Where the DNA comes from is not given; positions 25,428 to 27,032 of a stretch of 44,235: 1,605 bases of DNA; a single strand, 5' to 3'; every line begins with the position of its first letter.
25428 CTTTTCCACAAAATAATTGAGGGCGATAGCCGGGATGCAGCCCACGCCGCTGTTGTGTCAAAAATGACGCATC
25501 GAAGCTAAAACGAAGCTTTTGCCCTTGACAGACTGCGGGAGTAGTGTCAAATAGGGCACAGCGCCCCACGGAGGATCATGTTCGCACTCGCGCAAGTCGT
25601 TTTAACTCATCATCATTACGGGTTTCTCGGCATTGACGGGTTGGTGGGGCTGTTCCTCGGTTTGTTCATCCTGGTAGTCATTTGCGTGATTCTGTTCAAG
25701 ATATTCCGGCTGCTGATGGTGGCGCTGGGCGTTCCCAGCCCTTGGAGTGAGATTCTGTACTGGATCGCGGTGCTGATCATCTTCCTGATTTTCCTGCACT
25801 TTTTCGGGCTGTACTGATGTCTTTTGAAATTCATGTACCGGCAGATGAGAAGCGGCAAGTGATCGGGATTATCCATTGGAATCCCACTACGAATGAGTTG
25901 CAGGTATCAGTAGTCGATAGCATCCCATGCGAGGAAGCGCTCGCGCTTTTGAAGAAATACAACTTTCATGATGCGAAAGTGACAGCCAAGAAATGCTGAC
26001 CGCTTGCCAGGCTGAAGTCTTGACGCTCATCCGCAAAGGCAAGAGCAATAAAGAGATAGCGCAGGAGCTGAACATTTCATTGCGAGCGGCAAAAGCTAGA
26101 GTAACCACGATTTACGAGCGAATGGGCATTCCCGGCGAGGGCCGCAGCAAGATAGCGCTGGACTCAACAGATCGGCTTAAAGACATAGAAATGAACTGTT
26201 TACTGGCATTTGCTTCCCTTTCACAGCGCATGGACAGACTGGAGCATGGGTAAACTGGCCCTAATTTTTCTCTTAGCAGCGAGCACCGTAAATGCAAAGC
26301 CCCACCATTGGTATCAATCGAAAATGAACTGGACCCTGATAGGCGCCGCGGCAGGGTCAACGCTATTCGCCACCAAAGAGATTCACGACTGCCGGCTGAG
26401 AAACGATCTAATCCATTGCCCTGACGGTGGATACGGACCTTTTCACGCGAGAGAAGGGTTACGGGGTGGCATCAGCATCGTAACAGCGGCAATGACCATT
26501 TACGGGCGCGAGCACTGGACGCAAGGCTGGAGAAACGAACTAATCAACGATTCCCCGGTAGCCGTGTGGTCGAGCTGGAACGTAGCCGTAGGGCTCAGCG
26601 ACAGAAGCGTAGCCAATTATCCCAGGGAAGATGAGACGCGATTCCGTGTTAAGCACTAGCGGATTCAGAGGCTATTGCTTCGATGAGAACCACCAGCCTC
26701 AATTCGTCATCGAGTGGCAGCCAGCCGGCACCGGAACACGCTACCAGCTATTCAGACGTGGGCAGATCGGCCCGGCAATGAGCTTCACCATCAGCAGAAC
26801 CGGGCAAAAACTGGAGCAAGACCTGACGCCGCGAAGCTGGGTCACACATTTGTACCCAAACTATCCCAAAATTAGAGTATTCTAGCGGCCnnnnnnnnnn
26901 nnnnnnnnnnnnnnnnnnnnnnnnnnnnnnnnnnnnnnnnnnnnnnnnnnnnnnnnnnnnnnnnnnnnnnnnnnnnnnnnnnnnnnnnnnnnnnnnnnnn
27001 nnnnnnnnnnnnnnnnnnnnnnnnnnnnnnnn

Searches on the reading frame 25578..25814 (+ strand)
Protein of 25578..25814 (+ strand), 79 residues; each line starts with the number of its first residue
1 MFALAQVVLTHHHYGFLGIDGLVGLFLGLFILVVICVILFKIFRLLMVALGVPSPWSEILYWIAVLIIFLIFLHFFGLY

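Call 56: search_protein_families(library=phrogs, proteins=[window:25578-25814:+], max_evalue=0.01)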
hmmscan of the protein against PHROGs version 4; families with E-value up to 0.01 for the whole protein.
window:25578-25814:+ (79 aa): 1 family
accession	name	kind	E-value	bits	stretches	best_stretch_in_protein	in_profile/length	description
phrog_7308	-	moron, auxiliary metabolic gene and host takeover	0.0017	18.8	1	6-47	167-208/302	cation efflux protein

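Call 57: search_protein_families(library=pfam, proteins=[window:25578-25814:+], max_evalue=0.01)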
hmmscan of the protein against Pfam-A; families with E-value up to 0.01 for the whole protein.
window:25578-25814:+ (79 aa): 0 families

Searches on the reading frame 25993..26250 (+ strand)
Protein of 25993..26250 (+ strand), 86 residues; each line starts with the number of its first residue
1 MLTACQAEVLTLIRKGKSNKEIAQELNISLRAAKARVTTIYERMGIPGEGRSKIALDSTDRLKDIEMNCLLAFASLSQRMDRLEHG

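Call 56: search_protein_families(library=phrogs, proteins=[window:25993-26250:+], max_evalue=0.01)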
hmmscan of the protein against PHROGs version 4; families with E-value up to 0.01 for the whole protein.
window:25993-26250:+ (86 aa): 4 families
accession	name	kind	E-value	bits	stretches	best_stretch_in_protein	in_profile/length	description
phrog_10300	-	transcription regulation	5.2e-05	24.3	1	4-47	123-166/182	transcriptional regulator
phrog_3282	-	transcription regulation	0.0032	18.4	1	2-45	48-91/158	sigma factor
phrog_3855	-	DNA, RNA and nucleotide metabolism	0.0057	18.1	1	7-39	70-102/115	HTH DNA binding protein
phrog_31392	-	unknown function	0.0092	16.9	0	54-84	9-40/72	-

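Call 57: search_protein_families(library=pfam, proteins=[window:25993-26250:+], max_evalue=0.01)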
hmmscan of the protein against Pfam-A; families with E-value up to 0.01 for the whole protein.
window:25993-26250:+ (86 aa): 7 families
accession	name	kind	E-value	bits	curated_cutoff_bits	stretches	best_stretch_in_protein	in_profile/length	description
PF00196.25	GerE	-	3.5e-10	39.8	23.5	1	2-47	3-48/57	Bacterial regulatory proteins, luxR family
PF08281.18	Sigma70_r4_2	-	2.2e-06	27.6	25.7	1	2-38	11-48/54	Sigma-70, region 4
PF13384.12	HTH_23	-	0.00025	21.2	24.6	1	7-48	8-48/50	Homeodomain-like domain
PF02796.21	HTH_7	-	0.0018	18.8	23.8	1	6-29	11-34/45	Helix-turn-helix domain of resolvase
PF13412.12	HTH_24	-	0.0019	18.2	21.9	1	17-37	18-38/48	Winged helix-turn-helix DNA-binding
PF04545.22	Sigma70_r4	-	0.0061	16.5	24.1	0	2-38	5-42/50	Sigma-70, region 4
PF13936.12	HTH_38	-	0.0093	16.1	27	0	10-28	14-32/44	Helix-turn-helix domain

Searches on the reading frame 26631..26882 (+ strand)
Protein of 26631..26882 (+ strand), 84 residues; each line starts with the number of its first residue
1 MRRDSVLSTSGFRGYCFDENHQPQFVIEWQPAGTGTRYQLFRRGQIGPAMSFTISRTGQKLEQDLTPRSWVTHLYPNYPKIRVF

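Call 4: search_protein_families(library=pfam, proteins=[window:26631-26882:+], max_evalue=1)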
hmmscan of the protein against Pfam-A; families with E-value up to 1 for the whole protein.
window:26631-26882:+ (84 aa): 0 families

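Call 5: search_protein_families(library=phrogs, proteins=[window:26631-26882:+], max_evalue=1)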
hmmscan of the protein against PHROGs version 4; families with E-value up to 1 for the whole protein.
window:26631-26882:+ (84 aa): 1 family
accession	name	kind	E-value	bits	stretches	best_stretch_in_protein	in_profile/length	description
phrog_31933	-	unknown function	0.11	13.5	1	25-46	30-51/70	-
